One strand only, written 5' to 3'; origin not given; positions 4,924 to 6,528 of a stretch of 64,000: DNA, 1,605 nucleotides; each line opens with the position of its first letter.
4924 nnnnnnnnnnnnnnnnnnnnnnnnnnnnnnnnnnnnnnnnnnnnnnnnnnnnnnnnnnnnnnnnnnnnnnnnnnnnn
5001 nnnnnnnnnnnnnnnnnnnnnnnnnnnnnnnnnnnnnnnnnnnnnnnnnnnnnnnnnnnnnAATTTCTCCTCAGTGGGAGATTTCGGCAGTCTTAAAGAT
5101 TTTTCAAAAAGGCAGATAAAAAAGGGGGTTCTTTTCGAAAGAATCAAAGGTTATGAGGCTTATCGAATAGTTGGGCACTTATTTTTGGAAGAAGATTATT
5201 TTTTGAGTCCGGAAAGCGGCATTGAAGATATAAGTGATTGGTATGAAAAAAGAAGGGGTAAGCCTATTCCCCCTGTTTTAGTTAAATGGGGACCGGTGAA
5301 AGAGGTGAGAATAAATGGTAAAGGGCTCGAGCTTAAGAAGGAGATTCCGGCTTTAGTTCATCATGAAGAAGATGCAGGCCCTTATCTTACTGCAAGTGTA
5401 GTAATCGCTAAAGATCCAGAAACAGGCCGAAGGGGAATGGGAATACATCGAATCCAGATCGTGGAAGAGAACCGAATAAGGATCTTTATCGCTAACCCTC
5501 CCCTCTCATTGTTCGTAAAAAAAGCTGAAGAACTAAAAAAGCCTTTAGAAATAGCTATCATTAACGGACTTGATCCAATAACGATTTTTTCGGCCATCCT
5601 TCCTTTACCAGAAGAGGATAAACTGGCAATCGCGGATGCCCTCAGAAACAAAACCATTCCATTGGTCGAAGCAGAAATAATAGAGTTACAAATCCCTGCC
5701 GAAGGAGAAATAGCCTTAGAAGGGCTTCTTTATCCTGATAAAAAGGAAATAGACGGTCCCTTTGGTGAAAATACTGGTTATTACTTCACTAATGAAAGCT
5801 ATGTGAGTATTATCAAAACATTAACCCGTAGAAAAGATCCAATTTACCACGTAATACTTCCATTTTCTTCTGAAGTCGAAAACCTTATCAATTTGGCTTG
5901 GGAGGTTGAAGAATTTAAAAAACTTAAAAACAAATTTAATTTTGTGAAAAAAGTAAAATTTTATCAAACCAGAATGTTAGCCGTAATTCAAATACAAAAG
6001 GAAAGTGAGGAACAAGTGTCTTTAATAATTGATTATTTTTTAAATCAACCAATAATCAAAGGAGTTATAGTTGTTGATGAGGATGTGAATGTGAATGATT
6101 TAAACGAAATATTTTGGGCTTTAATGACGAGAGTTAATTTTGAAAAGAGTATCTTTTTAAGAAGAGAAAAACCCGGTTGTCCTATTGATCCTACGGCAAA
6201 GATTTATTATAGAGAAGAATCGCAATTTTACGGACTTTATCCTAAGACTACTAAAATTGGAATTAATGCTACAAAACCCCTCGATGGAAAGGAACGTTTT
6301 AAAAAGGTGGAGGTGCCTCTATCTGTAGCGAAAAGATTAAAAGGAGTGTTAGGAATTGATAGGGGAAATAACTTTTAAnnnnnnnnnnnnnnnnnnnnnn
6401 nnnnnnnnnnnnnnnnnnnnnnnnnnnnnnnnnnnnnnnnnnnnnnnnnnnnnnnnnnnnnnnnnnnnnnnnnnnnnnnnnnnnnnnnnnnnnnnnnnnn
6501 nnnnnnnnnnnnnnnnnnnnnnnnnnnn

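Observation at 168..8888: Self-contained prFMN module: three UbiD paralogs, UbiX, riboflavin kinase and type-2 IPP isomerase in one gene string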

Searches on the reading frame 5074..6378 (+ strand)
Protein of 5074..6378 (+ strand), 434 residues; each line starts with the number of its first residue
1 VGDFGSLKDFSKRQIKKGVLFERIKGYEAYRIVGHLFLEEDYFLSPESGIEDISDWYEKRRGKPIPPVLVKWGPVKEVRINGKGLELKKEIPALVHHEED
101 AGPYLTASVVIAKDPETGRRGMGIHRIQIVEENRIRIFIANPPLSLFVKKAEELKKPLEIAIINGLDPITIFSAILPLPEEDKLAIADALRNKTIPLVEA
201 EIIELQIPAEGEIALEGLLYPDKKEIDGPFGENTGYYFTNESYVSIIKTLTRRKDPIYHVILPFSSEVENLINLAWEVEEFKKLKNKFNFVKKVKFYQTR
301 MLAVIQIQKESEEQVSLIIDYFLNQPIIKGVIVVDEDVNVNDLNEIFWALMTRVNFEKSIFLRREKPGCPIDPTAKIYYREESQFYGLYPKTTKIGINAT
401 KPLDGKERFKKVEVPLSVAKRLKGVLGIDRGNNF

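Call 3: search_protein_families(library=pfam, proteins=[window:5074-6378:+], max_evalue=0.01)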
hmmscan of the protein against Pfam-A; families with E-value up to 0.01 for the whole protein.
window:5074-6378:+ (434 aa): 2 families
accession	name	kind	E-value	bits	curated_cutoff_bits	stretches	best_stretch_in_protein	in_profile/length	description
PF01977.22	UbiD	-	5.9e-50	169.7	23.3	1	73-263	8-203/206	3-octaprenyl-4-hydroxybenzoate carboxy-lyase Rift-related domain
PF20696.2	UbiD_C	-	3.6e-15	56.5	24.2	1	291-399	23-127/127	3-octaprenyl-4-hydroxybenzoate carboxy-lyase C-terminal domain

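Call 4: search_protein_families(library=ncbifam, proteins=[window:5074-6378:+], max_evalue=0.01)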
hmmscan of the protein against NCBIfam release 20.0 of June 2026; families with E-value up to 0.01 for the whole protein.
window:5074-6378:+ (434 aa): 7 families
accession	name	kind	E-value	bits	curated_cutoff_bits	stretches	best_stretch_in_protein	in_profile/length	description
TIGR00148.1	TIGR00148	subfamily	5.9e-67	226.2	244.85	1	63-378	101-425/438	UbiD family decarboxylase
NF041204.1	VdcC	exception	1.9e-59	201.4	650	1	18-409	46-447/467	non-oxidative hydroxyarylic acid decarboxylases subunit C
TIGR03701.1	mena_SCO4490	equivalog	3.9e-45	154.4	495.9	1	58-363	100-414/433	menaquinone biosynthesis decarboxylase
NF008175.0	PRK10922.1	equivalog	2.5e-31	108.7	788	1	45-366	99-433/497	4-hydroxy-3-polyprenylbenzoate decarboxylase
TIGR02724.1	phenyl_P_beta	equivalog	6e-25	87.5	468.95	2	65-250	97-282/472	phenylphosphate carboxylase subunit beta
NF041219.1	BagN_FevL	exception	2.7e-21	75.6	1000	1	58-261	114-323/502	bagremycin/ferroverdin biosynthesis UbiD family decarboxylase BagN/FevL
TIGR02723.1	phenyl_P_alpha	equivalog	3.7e-21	75.3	564.6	1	44-381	81-431/485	phenylphosphate carboxylase subunit alpha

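Call 14: search_solved_structures(query=window:5074-6378:+, max_evalue=1e-10)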
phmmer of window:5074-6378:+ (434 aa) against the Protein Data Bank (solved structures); distinct sequences matched with E-value up to 1e-10: 38.
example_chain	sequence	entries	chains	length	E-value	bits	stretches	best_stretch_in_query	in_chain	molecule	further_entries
6h6v_A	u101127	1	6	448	7.2e-56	193.2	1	19-415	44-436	3-polyprenyl-4-hydroxybenzoate decarboxylase and related decarboxylases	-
6h6x_B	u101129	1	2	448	4.5e-55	190.5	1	19-415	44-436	3-polyprenyl-4-hydroxybenzoate decarboxylase and related decarboxylases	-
7ae4_A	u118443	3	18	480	2.3e-33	119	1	17-375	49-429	Phenolic acid decarboxylase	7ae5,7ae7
2idb_A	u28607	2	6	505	3.9e-30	108.4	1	30-365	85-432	3-octaprenyl-4-hydroxybenzoate carboxy-lyase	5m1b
5m1c_A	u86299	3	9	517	4.2e-30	108.2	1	30-365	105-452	3-octaprenyl-4-hydroxybenzoate carboxy-lyase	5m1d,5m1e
7pda_A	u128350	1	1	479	2.5e-29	105.7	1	47-382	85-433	UbiD family decarboxylase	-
7p9q_A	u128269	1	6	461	1.2e-27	100.2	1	90-381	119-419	AnInD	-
6da6_A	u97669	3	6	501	1.7e-26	96.3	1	58-262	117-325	UbiD-like decarboxylase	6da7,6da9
5ny5_A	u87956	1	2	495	3.1e-25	92.2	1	18-410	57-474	3,4-dihydroxybenzoate decarboxylase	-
5o3n_A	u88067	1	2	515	3.6e-25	92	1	18-410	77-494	3,4-dihydroxybenzoate decarboxylase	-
5o3m_A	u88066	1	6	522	8.8e-22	80.8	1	14-392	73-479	Protocatechuate decarboxylase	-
7nf0_A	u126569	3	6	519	2.9e-20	75.9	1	44-263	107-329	Ferulic acid decarboxylase 1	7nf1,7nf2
7ney_A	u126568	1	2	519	5.6e-20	74.9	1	44-263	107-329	Ferulic acid decarboxylase 1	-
6ev9_A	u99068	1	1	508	1.8e-18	70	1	44-266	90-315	Ferulic acid decarboxylase 1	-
7nf3_A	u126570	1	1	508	5.1e-18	68.4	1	44-266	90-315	Ferulic acid decarboxylase 1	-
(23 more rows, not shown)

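Call 40: search_solved_structures(query=window:5074-6378:+, max_evalue=1e-29, show_alignments=4)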
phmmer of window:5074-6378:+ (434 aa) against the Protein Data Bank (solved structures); distinct sequences matched with E-value up to 1e-29: 5.
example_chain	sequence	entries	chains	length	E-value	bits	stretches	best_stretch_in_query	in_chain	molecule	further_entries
6h6v_A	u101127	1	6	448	7.2e-56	193.2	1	19-415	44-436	3-polyprenyl-4-hydroxybenzoate decarboxylase and related decarboxylases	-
6h6x_B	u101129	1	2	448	4.5e-55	190.5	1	19-415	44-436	3-polyprenyl-4-hydroxybenzoate decarboxylase and related decarboxylases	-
7ae4_A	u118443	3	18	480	2.3e-33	119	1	17-375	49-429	Phenolic acid decarboxylase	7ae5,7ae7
2idb_A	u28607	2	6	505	3.9e-30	108.4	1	30-365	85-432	3-octaprenyl-4-hydroxybenzoate carboxy-lyase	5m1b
5m1c_A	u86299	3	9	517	4.2e-30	108.2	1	30-365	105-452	3-octaprenyl-4-hydroxybenzoate carboxy-lyase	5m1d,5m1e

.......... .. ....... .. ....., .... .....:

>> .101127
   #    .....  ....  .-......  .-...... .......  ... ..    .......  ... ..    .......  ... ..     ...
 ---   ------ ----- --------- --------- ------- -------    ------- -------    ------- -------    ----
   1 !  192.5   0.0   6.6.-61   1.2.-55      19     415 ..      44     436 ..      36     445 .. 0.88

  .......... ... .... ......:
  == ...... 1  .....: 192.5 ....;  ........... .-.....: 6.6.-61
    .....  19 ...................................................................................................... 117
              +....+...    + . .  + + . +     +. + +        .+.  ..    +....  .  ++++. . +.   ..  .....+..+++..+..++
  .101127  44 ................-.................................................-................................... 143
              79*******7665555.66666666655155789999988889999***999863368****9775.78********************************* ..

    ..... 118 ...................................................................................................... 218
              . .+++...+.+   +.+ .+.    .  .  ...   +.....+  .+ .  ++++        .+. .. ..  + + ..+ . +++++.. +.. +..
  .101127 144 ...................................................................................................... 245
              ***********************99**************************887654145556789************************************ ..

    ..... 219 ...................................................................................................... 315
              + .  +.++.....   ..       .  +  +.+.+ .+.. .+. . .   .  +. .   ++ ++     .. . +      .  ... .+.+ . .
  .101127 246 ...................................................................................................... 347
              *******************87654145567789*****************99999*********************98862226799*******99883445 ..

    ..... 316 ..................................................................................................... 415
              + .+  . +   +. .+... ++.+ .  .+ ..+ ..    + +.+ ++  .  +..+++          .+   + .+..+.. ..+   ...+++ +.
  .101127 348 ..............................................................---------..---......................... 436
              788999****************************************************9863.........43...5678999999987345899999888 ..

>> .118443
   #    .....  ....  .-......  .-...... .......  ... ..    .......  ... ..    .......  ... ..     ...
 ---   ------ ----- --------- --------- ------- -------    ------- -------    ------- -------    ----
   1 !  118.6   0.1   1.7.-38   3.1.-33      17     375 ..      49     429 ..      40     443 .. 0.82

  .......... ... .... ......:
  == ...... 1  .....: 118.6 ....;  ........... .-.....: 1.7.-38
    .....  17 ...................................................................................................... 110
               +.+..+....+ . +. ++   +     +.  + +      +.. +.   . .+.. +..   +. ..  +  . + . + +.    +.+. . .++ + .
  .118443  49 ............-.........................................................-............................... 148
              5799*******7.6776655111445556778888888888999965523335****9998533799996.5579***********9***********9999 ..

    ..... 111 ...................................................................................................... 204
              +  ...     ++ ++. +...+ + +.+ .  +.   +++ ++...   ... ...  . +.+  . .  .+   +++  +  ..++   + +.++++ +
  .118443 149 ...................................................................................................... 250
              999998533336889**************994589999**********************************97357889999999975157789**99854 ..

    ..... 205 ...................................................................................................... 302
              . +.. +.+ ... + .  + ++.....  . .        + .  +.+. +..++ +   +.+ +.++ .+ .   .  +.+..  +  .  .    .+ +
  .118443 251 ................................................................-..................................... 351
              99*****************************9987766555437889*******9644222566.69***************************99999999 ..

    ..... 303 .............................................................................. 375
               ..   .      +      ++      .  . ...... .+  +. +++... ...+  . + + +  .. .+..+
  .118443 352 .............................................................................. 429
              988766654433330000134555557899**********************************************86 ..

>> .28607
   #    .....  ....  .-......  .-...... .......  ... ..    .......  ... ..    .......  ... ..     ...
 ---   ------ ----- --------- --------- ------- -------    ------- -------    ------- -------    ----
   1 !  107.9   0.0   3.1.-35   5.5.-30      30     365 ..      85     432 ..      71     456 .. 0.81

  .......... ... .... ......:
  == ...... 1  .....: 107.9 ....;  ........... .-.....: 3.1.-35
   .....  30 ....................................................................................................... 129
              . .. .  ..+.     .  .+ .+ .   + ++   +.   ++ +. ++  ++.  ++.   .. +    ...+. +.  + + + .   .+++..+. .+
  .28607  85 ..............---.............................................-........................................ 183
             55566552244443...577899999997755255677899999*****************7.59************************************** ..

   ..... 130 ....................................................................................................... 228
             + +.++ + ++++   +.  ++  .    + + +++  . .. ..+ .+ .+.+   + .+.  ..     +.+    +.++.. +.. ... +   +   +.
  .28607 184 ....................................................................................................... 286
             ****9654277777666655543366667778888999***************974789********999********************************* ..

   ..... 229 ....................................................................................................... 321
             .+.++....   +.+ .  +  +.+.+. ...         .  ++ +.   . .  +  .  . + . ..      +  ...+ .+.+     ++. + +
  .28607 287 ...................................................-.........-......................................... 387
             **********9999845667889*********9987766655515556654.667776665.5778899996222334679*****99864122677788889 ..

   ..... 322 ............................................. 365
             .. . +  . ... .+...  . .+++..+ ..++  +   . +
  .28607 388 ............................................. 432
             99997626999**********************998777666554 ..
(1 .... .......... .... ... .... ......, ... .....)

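Call 60: find_homologous_proteins(query=window:5074-6378:+, max_evalue=1e-10)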
Query window:5074-6378:+ (434 aa): 319 proteins with E <= 1e-10 among 8000 candidates; the best 120 are listed.
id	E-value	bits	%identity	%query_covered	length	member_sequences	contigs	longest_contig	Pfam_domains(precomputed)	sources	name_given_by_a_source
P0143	7.1e-284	959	100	100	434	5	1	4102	PF20696.3,PF01977.23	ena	-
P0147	9.6e-222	755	77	99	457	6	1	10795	PF20696.3,PF01977.23,PF20695.3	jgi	-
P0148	3.9e-218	743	77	99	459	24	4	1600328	PF20696.3,PF01977.23,PF20695.3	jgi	jgi:2,5-furandicarboxylate decarboxylase 1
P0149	2.5e-210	717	73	98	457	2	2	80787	PF20696.3,PF01977.23,PF20695.3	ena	-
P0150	1.9e-109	385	47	94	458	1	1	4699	PF20696.3,PF01977.23,PF20695.3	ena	-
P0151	3.9e-99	351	41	97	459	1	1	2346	PF20696.3,PF01977.23,PF20695.3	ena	-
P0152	9.6e-99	349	46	97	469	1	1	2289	PF20696.3,PF01977.23,PF20695.3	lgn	-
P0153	2.9e-98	348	40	97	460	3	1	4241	PF20696.3,PF01977.23,PF20695.3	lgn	-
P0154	2.2e-95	338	43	94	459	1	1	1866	PF20696.3,PF01977.23,PF20695.3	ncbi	-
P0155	2.4e-95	338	42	94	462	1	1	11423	PF20696.3,PF01977.23,PF20695.3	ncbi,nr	ncbi:MAG: UbiD family decarboxylase [Thermodesulfobacteriota bacterium]|nr:UbiD family decarboxylase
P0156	1.9e-94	335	41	94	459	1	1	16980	PF20696.3,PF01977.23,PF20695.3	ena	-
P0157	5.5e-94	334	40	98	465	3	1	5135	PF20696.3,PF01977.23,PF20695.3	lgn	-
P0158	6.9e-94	333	42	97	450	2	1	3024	PF20696.3,PF01977.23,PF20695.3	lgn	-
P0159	7.3e-94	333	44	94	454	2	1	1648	PF20696.3,PF01977.23,PF20695.3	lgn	-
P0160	1.5e-93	332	41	94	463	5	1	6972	PF20696.3,PF01977.23,PF20695.3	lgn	-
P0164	3.4e-90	321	41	94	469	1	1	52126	PF20696.3,PF01977.23,PF20695.3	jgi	jgi:2,5-furandicarboxylate decarboxylase 1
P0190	4.4e-77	278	36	97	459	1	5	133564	PF20696.3,PF01977.23,PF20695.3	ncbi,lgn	-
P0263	1.0e-60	224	33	93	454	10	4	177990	PF20696.3,PF01977.23,PF20695.3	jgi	jgi:2,5-furandicarboxylate decarboxylase 1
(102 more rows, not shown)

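Call 64: find_encoding_contigs(protein=P0164, flank=10000, max_places=1)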
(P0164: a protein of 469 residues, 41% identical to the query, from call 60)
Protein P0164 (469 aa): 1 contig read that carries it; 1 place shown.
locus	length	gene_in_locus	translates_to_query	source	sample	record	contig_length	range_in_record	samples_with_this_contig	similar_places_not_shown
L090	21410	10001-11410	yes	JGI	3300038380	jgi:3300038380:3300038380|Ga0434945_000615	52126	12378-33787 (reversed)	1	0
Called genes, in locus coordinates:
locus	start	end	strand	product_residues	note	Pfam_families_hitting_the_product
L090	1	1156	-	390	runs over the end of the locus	PF08100:Dimerisation, PF00891:Methyltransf_2, PF06080:DUF938 (weak), PF05175:MTS, PF13489:Methyltransf_23, PF13847:Methyltransf_31 (weak), PF08242:Methyltransf_12 (weak), PF13649:Methyltransf_25 (weak)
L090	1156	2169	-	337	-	PF01208:URO-D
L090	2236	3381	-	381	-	PF01208:URO-D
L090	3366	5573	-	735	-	PF01315:Ald_Xan_dh_C, PF02738:MoCoBD_1, PF20256:MoCoBD_2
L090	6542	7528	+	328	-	PF01977:UbiD, PF20696:UbiD_C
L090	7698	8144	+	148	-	-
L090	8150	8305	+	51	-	PF20695:UbiD_N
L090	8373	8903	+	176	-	PF01977:UbiD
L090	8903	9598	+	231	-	PF01977:UbiD, PF20696:UbiD_C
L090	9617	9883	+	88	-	PF09662:Phenyl_P_gamma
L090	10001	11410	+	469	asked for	PF20695:UbiD_N, PF01977:UbiD, PF20696:UbiD_C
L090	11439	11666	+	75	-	-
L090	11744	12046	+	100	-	PF02597:ThiS (weak)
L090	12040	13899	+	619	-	PF02730:AFOR_N, PF01314:AFOR_C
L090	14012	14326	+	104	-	PF13187:Fer4_9 (weak), PF13247:Fer4_11, PF13237:Fer4_10 (faint), PF14697:Fer4_21 (weak), PF12838:Fer4_7 (weak), PF25160:LdpA_Fe-S-bd (weak), PF12837:Fer4_6, PF00037:Fer4 (weak)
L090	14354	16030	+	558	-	PF00501:AMP-binding, PF13193:AMP-binding_C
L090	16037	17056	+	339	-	PF08100:Dimerisation, PF00891:Methyltransf_2, PF10294:Methyltransf_16 (weak), PF13489:Methyltransf_23, PF05175:MTS, PF13847:Methyltransf_31, PF08242:Methyltransf_12, PF13649:Methyltransf_25, +3 more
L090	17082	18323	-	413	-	PF06050:HGD-D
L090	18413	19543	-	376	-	PF06050:HGD-D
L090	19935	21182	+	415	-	PF00884:Sulfatase, PF01663:Phosphodiest (weak), PF16347:SGSH_C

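Call 65: find_encoding_contigs(protein=P0190, flank=10000, max_places=1)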
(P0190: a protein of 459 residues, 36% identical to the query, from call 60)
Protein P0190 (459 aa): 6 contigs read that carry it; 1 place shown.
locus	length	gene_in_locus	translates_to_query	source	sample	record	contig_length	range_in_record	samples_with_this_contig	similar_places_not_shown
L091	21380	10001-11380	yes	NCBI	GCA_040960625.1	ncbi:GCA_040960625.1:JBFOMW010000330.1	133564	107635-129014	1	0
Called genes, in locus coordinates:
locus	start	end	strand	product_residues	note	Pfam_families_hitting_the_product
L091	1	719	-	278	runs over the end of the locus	PF14512:TM1586_NiRdase (faint), PF00881:Nitroreductase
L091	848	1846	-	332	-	PF12974:Phosphonate-bd (weak)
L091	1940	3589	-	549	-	PF00496:SBP_bac_5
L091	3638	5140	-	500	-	-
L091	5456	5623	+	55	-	-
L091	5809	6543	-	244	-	PF00857:Isochorismatase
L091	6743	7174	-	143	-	-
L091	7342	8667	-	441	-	PF03972:MmgE_PrpD_N, PF19305:MmgE_PrpD_C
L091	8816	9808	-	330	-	PF04015:DUF362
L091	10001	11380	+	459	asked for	PF20695:UbiD_N, PF01977:UbiD, PF20696:UbiD_C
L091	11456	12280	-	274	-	PF08123:DOT1 (weak), PF08241:Methyltransf_11, PF08242:Methyltransf_12 (weak), PF09445:Methyltransf_15, PF13649:Methyltransf_25, PF13847:Methyltransf_31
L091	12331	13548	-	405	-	-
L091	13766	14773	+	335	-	PF03401:TctC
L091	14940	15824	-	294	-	PF08123:DOT1 (weak), PF06325:PrmA, PF13847:Methyltransf_31, PF08241:Methyltransf_11 (faint), PF13649:Methyltransf_25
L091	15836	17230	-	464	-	PF00324:AA_permease, PF13520:AA_permease_2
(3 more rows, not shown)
